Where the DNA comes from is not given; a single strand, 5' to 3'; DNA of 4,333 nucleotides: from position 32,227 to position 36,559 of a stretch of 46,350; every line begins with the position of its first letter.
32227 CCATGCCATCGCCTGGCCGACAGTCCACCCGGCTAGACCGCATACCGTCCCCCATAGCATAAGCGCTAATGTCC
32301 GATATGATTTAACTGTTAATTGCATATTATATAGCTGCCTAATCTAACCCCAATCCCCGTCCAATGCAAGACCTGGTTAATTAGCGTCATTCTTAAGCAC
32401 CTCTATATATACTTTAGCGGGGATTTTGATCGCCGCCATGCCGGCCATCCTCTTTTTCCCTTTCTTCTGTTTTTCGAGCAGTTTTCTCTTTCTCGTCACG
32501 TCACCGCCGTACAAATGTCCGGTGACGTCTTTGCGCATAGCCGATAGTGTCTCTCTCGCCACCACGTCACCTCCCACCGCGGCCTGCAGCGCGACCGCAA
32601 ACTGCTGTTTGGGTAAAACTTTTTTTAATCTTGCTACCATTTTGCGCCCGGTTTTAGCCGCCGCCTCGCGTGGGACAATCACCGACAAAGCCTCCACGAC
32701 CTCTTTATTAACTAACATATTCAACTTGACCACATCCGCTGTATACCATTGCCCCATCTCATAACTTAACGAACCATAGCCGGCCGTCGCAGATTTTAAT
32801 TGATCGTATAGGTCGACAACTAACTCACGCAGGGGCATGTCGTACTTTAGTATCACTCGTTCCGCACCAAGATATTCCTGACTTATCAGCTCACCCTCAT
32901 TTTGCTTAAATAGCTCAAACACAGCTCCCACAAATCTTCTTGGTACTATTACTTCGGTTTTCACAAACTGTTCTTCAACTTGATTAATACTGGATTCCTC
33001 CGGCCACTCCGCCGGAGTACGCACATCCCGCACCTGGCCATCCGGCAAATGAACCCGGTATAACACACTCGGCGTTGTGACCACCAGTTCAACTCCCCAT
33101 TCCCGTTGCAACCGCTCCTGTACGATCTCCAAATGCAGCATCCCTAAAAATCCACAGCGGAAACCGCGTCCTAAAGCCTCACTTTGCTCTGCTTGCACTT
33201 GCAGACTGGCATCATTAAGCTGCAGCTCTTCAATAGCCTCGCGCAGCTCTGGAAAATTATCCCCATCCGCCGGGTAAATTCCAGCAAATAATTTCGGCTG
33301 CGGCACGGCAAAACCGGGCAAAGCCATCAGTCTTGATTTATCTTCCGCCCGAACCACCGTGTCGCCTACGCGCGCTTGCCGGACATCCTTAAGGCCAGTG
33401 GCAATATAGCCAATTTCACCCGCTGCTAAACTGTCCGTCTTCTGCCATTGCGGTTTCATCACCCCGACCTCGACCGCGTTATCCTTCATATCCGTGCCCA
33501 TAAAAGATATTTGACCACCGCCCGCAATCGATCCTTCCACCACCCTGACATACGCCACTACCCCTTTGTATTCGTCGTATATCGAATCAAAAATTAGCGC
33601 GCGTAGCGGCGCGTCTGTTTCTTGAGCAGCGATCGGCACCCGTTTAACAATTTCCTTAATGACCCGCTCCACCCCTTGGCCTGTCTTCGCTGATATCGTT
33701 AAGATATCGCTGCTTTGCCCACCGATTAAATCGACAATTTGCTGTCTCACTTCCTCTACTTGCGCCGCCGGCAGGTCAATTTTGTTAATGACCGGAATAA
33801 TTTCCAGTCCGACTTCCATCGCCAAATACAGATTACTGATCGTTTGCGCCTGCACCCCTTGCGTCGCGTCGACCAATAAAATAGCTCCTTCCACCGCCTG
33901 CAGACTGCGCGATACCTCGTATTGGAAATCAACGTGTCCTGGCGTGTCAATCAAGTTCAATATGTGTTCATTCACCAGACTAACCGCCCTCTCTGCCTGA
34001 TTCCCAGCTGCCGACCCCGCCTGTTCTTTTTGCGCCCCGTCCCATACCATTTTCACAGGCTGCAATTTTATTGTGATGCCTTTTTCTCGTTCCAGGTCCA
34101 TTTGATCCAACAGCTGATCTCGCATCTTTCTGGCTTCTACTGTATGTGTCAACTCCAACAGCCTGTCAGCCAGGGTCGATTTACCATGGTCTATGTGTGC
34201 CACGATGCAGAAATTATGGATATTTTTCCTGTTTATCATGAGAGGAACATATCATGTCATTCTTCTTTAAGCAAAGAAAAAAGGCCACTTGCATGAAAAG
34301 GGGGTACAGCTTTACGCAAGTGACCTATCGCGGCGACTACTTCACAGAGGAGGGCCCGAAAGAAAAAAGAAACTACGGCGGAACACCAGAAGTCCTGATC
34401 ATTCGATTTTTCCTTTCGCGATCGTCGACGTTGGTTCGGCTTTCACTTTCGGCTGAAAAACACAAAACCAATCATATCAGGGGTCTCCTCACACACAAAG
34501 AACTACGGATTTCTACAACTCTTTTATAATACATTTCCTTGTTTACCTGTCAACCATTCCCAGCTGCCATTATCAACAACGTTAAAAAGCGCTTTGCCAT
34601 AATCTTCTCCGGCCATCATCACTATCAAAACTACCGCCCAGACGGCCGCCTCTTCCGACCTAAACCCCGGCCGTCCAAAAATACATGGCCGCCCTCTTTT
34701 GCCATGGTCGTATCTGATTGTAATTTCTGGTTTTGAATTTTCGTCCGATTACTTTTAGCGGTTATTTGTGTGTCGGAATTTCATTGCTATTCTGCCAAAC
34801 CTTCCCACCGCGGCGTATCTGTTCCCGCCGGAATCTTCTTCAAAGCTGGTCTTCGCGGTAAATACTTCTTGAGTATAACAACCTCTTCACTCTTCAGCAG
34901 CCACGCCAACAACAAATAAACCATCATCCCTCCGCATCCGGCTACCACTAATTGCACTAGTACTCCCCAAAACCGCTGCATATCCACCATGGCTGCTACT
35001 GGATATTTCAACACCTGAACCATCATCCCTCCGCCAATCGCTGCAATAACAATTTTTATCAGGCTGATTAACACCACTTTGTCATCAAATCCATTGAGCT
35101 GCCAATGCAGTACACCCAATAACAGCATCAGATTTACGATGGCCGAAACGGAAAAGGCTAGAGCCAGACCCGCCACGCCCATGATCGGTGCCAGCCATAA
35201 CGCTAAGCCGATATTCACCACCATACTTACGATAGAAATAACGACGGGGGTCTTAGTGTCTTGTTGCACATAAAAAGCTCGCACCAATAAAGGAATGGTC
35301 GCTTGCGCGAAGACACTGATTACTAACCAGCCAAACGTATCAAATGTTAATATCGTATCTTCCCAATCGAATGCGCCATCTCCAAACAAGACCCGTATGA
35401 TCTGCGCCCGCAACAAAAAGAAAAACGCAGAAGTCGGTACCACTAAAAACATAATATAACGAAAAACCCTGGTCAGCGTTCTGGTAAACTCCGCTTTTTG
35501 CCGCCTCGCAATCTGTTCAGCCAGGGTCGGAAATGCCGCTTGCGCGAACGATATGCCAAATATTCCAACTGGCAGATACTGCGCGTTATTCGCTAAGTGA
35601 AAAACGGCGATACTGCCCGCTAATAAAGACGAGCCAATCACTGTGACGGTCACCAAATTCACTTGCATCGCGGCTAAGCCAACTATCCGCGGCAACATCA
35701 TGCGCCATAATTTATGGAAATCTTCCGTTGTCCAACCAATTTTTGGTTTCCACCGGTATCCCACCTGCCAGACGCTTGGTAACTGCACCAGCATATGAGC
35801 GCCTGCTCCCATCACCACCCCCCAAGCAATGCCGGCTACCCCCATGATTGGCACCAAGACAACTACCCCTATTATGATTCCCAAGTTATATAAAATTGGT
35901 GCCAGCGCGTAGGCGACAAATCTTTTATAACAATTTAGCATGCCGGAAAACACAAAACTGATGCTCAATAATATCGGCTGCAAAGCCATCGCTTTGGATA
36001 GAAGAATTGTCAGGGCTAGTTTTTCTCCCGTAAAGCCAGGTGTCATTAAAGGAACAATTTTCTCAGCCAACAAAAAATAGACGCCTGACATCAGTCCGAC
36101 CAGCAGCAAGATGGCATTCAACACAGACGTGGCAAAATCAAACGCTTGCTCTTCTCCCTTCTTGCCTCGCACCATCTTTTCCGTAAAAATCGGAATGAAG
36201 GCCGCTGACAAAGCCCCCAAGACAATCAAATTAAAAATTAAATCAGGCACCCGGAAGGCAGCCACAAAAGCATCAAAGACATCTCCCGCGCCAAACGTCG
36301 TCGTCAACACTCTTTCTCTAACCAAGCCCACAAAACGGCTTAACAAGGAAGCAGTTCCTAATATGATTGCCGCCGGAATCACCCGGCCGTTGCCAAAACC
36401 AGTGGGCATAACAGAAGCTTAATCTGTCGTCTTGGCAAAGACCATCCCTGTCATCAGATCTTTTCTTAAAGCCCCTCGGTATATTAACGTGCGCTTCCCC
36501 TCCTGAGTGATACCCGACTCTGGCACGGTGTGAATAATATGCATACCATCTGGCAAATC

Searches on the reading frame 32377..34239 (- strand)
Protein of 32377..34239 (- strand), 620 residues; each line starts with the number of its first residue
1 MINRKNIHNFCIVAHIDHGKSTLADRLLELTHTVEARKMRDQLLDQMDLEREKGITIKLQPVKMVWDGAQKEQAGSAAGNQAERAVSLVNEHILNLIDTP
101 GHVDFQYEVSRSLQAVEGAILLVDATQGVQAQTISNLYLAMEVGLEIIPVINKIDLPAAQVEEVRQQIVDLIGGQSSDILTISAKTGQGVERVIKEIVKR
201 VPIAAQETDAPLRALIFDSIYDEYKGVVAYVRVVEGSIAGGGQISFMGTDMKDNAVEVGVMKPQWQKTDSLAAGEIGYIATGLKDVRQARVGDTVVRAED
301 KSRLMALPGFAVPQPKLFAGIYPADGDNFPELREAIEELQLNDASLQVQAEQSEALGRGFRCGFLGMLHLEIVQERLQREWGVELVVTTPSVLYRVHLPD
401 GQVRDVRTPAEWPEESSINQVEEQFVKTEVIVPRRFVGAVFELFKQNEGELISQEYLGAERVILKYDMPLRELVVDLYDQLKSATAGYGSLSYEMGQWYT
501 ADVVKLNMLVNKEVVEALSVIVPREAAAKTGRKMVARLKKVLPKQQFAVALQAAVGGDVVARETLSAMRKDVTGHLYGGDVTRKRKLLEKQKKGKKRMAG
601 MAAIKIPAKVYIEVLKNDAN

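Call 8: search_protein_families(library=pfam, proteins=[window:32377-34239:-], max_evalue=0.001)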
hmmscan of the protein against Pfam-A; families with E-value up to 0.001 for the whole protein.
window:32377-34239:- (620 aa): 7 families
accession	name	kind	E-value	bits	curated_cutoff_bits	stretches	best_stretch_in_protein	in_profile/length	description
PF00009.33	GTP_EFTU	-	1e-52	179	26.5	1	5-202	1-187/188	Elongation factor Tu GTP binding domain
PF06421.17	LepA_C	-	5e-40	136.4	29.7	1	510-616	1-107/107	GTP-binding protein LepA C-terminus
PF00679.30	EFG_C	-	2.1e-16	60.1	27.9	1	422-505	3-85/89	Elongation factor G C-terminus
PF03144.31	GTP_EFTU_D2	-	1.5e-07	32.2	30.3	1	226-295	1-72/73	Elongation factor Tu domain 2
PF14492.12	EFG_III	-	3.6e-07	30.6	27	1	312-387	1-73/75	Elongation Factor G, domain III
PF16658.11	RF3_C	-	3.9e-05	23.9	40.1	1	314-390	8-81/132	Class II release factor RF3, C-terminal domain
PF22042.2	EF-G_D2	-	0.00034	21.1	27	1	211-295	1-81/84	Elongation factor G domain 2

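Call 30: find_homologous_proteins(query=window:32377-34239:-, max_evalue=1e-50)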
Query window:32377-34239:- (620 aa): 8000 proteins with E <= 1e-50 among 8000 candidates; the best 120 are listed.
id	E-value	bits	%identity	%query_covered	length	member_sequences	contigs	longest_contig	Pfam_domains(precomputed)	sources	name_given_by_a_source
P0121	0.0e+0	1342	99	100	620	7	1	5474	PF00679.31,PF14492.13,PF06421.18,PF00009.34,PF03144.32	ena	-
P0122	0.0e+0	1178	87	100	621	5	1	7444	PF00679.31,PF14492.13,PF06421.18,PF00009.34,PF16658.12,PF03144.32,PF22042.3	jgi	-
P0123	0.0e+0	1165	86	100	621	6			PF00679.31,PF14492.13,PF06421.18,PF00009.34,PF03144.32,PF22042.3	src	-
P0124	0.0e+0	1108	81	100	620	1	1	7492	PF00679.31,PF14492.13,PF06421.18,PF00009.34,PF16658.12,PF03144.32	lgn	-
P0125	0.0e+0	1089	86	94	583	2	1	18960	PF00679.31,PF14492.13,PF06421.18,PF00009.34,PF16658.12,PF03144.32,PF22042.3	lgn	-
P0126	8.8e-275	931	69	100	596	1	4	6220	PF01926.30,PF00679.31,PF14492.13,PF06421.18,PF00009.34,PF03144.32,PF00071.29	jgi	-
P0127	3.9e-272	922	70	99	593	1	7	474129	PF01926.30,PF00679.31,PF14492.13,PF06421.18,PF00009.34,PF03144.32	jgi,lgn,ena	jgi:GTP-binding protein LepA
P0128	8.2e-272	921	70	99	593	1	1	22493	PF01926.30,PF00679.31,PF14492.13,PF06421.18,PF00009.34,PF03144.32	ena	-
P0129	4.0e-271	919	70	99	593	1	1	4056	PF01926.30,PF00679.31,PF14492.13,PF06421.18,PF00009.34,PF03144.32,PF22042.3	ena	-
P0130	1.3e-267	907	69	99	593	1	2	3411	PF01926.30,PF00679.31,PF14492.13,PF06421.18,PF00009.34,PF03144.32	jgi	-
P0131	8.9e-261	884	66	100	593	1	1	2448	PF01926.30,PF00679.31,PF14492.13,PF06421.18,PF00009.34,PF16658.12,PF03144.32,PF00071.29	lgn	-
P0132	3.6e-255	866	66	99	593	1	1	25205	PF01926.30,PF00679.31,PF14492.13,PF06421.18,PF00009.34,PF03144.32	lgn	-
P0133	1.8e-253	860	65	99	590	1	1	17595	PF01926.30,PF00679.31,PF14492.13,PF06421.18,PF00009.34,PF03144.32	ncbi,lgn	-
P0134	2.9e-253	860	65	99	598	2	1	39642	PF01926.30,PF00679.31,PF14492.13,PF06421.18,PF00009.34,PF03144.32,PF22042.3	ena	-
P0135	2.9e-253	860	65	99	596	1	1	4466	PF00679.31,PF06421.18,PF00009.34,PF10662.16,PF03144.32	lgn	-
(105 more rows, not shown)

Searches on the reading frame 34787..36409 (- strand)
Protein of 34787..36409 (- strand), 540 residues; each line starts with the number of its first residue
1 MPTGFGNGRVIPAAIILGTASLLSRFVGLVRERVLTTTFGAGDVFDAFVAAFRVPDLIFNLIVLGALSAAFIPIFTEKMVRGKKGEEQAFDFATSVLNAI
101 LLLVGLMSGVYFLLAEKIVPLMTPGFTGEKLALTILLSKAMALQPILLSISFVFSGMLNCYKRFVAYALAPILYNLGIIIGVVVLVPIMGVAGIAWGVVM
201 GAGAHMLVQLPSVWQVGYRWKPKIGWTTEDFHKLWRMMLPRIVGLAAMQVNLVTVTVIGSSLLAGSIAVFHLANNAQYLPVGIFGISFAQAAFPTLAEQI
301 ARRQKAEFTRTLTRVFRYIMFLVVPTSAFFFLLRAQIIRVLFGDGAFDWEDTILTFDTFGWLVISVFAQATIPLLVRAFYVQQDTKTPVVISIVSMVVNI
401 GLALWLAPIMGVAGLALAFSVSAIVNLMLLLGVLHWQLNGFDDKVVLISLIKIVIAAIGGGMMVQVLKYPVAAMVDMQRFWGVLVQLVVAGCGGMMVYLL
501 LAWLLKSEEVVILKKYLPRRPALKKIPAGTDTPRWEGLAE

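Call 8: search_protein_families(library=pfam, proteins=[window:34787-36409:-], max_evalue=0.001)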
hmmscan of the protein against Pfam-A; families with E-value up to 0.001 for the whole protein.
window:34787-36409:- (540 aa): 3 families
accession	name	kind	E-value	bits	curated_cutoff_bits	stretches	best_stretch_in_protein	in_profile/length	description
PF03023.19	MurJ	-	4.2e-92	309.6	27.4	1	37-469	3-435/451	Lipid II flippase MurJ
PF13440.11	Polysacc_synt_3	-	2.6e-12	47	23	1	139-344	86-286/293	Polysaccharide biosynthesis protein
PF01554.23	MatE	-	3.6e-06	27.2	24.9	1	243-404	4-160/161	MatE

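Call 53: search_protein_families(library=ncbifam, proteins=[window:34787-36409:-], max_evalue=0.001)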
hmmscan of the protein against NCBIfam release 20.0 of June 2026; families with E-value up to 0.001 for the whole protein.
window:34787-36409:- (540 aa): 2 families
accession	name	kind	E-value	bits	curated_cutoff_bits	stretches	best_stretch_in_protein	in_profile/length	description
TIGR01695.1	murJ_mviN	equivalog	2e-99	333.6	235.55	1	13-510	5-501/506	murein biosynthesis integral membrane protein MurJ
TIGR00797.1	matE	subfamily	2.4e-06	26.7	147.4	1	282-452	42-218/396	MATE family efflux transporter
